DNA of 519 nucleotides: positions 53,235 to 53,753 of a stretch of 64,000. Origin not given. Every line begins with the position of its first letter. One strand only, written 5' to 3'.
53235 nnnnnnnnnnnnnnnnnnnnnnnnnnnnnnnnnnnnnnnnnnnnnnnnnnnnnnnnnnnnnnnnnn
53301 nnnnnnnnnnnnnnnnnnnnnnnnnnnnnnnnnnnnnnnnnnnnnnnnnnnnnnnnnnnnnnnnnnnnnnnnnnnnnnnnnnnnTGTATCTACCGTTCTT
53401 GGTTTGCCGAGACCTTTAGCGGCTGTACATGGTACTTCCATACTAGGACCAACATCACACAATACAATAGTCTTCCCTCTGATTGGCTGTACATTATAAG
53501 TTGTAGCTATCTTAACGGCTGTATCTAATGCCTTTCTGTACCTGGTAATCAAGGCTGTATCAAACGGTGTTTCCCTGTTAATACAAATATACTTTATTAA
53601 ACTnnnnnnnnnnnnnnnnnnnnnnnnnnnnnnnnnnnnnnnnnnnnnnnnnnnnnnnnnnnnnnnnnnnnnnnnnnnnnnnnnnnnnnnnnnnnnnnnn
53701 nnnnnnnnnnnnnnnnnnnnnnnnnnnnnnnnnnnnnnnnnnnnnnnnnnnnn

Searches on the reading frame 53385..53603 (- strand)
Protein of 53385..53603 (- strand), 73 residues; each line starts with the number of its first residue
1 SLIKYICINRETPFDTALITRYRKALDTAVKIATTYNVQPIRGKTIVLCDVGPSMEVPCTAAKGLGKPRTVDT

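Call 7: search_protein_families(library=pfam, proteins=[window:53385-53603:-], max_evalue=0.01)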
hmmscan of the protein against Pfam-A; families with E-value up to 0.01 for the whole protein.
seq(73 aa): 1 family
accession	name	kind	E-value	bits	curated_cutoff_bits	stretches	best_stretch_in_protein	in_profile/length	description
PF05731.17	TROVE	-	0.00028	20.6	23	1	13-43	412-442/442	TROVE domain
